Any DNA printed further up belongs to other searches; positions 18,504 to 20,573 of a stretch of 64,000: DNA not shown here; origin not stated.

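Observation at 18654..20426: CoaE (dephospho-CoA kinase) fused in frame to an extended-SDR / NAD(P)-dependent reductase-epimerase domain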

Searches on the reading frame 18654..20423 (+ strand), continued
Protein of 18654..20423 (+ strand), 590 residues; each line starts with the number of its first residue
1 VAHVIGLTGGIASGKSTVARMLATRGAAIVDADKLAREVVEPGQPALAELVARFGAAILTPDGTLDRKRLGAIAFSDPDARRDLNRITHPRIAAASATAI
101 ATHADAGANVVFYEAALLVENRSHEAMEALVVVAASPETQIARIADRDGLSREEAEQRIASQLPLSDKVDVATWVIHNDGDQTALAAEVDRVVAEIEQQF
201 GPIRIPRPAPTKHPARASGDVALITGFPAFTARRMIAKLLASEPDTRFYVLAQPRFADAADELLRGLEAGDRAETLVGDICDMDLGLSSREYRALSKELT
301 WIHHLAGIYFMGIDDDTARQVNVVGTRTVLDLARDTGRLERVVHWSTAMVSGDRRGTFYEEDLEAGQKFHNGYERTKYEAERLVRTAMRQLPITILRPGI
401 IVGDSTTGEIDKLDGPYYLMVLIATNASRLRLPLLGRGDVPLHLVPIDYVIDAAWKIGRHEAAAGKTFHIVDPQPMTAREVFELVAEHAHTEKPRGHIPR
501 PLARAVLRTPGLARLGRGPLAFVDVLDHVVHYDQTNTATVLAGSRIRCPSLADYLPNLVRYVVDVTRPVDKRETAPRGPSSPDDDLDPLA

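Call 19: find_related_loci(query=window:18654-20423:+, collection=genome_contigs, flank=6000)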
Query window:18654-20423:+ (590 aa) in genome_contigs; peptide patterns used: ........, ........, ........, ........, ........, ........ (x = any residue, [..] = any of these).
170 stretches matched a pattern; 49 encode a relative of the query (tblastn E <= 1e-3); 49 distinct loci.
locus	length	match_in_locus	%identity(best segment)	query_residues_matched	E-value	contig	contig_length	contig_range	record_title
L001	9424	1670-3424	78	1-590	0e+0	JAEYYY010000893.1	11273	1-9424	MAG: Proteobacteria bacterium isolate OH_CBlB_71 k127_2941658, whole genome shotgun sequence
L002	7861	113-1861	77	2-589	0e+0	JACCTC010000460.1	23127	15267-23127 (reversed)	MAG: Deltaproteobacteria bacterium isolate MGR_bin64 SD2897-2912_k127_3190989, whole genome shotgun sequence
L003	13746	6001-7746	76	1-590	0e+0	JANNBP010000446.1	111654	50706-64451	MAG: Deltaproteobacteria bacterium isolate OTE_78_metabat_316 OTE_78_k141_1888807, whole genome shotgun sequence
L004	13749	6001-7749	76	1-590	0e+0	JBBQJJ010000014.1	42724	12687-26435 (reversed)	MAG: Haliangiales bacterium isolate Co_metawrap_728 Cmw_728_k141_9616789_length_42724_cov_11.9869, whole genome shotgun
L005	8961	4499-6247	76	2-589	0e+0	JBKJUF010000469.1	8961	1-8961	MAG: Kofleriaceae bacterium isolate ant_bin.650 k117_3581142, whole genome shotgun sequence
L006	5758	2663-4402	75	3-589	0e+0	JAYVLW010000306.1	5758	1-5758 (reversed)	MAG: Myxococcales bacterium isolate GL56_Down_metabat_34 GL56_Down_metabat_34_305, whole genome shotgun sequence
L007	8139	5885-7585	77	2-567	0e+0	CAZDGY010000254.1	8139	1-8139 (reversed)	MAG TPA_asm: uncultured Kofleriaceae bacterium isolate binchicken_co54_137 genome assembly, contig: NODE_16079_length_81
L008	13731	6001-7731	76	3-577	0e+0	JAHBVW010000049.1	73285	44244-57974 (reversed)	MAG: Deltaproteobacteria bacterium isolate ACE_MYX2 MYX2_49, whole genome shotgun sequence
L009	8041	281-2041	75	1-589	0e+0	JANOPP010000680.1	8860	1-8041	MAG: Myxococcales bacterium isolate VAR_4_metabat_47_sub VAR_4_k141_3563578, whole genome shotgun sequence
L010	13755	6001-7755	71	3-589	0e+0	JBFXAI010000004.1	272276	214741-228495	MAG: Kofleriaceae bacterium isolate CA_2019_TPBS_207 NODE_373_length_272276_cov_7.186556_TPBS, whole genome shotgun sequ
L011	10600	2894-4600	76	3-568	0e+0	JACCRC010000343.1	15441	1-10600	MAG: Deltaproteobacteria bacterium isolate MGR_bin12 SD2897-2912_k127_9080023, whole genome shotgun sequence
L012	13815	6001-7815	72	3-589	0e+0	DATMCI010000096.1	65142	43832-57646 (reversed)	MAG TPA_asm: Kofleriaceae bacterium isolate SMAG_U13378 k141_764327, whole genome shotgun sequence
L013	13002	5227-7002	73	1-582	0e+0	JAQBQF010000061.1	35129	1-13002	MAG: Myxococcales bacterium isolate RYN_366 scaffold_3016893, whole genome shotgun sequence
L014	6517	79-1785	76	3-567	0e+0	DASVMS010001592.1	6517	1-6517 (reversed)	MAG TPA_asm: Kofleriaceae bacterium isolate SMAG_U3106 k141_584996, whole genome shotgun sequence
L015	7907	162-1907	74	2-589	0e+0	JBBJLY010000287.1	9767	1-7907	MAG: Kofleriaceae bacterium isolate RUP_SRG_46 NODE_17935_length_9767_cov_6.281919, whole genome shotgun sequence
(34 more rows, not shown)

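Call 20: search_protein_representatives(protein=window:18654-20423:+)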
Query: 590 residues. Proteins with E-value up to 0.001 (for the whole library): 44886; up to 1e-10: 25258; up to 1e-30: 1946. The best 150 are listed.
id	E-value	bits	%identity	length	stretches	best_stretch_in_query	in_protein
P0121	7.8e-153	526.3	60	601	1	2-513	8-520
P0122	2.5e-148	511.4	55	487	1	111-571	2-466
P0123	1.0e-126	440.1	47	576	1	1-590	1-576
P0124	2.3e-125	435.6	44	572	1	4-562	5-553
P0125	1.8e-103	363.4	44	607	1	2-563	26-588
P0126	3.9e-93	329.2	45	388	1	218-588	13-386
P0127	2.4e-92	326.6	48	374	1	219-568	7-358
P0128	6.2e-92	325.3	74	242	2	299-427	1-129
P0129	1.1e-91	324.5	46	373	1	220-584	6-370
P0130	2.1e-87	310.3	45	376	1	217-563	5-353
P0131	4.0e-87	309.4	56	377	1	89-389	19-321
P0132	9.0e-86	304.9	45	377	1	220-579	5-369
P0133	1.2e-85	304.5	44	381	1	219-581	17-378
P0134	3.7e-84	299.6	44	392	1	222-568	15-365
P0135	4.3e-84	299.4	43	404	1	214-567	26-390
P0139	5.9e-81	289.0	38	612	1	3-540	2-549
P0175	2.0e-68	247.7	38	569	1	4-515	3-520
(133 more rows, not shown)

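Call 22: list_cluster_members(proteins=[P0123, P0124, P0125, P0139, P0175, P0126, P0127, P0129, P0130, P0132])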
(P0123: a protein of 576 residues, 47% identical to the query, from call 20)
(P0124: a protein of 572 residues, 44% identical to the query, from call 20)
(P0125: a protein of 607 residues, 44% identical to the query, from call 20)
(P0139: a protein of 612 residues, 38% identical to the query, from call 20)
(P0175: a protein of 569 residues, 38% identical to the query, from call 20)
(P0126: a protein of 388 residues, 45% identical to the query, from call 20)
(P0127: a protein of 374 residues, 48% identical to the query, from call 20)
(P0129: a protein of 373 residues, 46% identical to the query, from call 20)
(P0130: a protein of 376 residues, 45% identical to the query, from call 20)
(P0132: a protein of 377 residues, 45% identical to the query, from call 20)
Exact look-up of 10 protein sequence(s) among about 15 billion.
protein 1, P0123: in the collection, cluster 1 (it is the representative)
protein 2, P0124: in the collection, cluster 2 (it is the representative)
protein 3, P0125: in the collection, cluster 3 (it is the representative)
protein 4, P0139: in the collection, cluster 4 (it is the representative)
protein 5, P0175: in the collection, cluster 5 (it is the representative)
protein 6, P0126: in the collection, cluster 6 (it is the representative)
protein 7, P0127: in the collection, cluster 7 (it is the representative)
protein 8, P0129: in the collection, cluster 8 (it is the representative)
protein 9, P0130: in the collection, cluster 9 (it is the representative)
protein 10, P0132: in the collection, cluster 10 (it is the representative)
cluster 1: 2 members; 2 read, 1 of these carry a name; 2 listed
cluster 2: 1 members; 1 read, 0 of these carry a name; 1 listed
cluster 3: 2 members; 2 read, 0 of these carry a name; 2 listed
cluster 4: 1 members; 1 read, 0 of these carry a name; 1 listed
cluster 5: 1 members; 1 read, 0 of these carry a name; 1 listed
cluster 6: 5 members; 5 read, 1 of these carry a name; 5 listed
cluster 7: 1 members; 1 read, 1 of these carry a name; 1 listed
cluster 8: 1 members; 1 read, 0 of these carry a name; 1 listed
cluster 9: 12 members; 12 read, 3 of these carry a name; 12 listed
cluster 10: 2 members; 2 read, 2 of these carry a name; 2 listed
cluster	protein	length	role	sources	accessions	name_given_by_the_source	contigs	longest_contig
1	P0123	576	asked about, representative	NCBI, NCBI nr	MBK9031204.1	MAG: dephospho-CoA kinase [Myxococcales bacterium] | dephospho-CoA kinase [Myxococcales bacterium]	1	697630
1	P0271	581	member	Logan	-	-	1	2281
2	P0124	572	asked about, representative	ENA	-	-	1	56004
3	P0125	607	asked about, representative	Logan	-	-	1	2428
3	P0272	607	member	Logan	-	-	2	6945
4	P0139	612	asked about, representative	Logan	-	-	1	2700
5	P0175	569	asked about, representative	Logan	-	-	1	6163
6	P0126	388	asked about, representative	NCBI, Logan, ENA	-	-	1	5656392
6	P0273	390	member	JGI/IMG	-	thioester reductase-like protein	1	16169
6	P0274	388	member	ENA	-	-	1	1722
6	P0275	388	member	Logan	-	-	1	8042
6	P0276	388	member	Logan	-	-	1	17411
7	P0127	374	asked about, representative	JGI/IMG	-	thioester reductase-like protein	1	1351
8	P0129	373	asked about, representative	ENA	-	-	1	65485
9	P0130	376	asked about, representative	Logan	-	-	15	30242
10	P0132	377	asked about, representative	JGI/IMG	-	thioester reductase-like protein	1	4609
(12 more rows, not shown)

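Call 23: predict_structure(alignment_id=A1)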
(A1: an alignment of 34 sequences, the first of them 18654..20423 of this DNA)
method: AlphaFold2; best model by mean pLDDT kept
length: 590 residues; sequences in the alignment: 34
mean_pLDDT: 76.1   pTM: 0.54
mean pLDDT of the five models: 76.1, 75.1, 73.7, 69.0, 61.7
residues with pLDDT >= 90: 173; 70-90: 248; 50-70: 57; < 50: 112
segments of 3 or more residues with pLDDT < 50: 208-217, 350-357, 413-436, 492-526, 563-590
pLDDT, mean of each block of 10 residues (from residue 1): 91 90 92 90 86 91 86 83 86 86 84 91 92 93 88 87 89 95 94 96 71 49 87 91 93 86 93 87 72 83 76 67 86 88 79 47 52 75 89 87 70 46 35 48 81 92 88 79 67 44 42 37 48 82 87 72 47 42 34
secondary structure, 60 per line:
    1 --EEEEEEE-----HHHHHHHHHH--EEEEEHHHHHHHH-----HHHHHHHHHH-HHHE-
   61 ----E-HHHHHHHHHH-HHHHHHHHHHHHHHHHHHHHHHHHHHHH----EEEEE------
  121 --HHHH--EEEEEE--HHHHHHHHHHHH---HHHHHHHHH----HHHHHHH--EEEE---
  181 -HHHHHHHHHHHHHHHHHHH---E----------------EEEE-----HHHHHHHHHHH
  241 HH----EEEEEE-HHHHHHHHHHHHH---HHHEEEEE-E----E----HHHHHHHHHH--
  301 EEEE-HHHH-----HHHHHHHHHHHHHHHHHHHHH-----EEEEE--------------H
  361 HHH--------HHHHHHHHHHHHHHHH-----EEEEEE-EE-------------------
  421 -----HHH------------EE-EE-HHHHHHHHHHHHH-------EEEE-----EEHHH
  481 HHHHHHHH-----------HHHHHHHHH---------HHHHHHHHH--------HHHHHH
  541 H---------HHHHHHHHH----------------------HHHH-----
elements in order: E3-9 H15-24 E27-31 H32-39 H45-54 H67-76 H78-105 E110-114 H123-126 E129-134 H137-148 H152-160 H165-171 E174-177 H182-200 E221-224 H230-242 E247-252 H254-266 E273-277 H289-298 E301-304 H306-309 H315-335 E341-345 H360-363 H372-387 E393-398 H447-459 E467-470 H478-488 H500-508 H518-526 H535-541 H551-559 H582-585
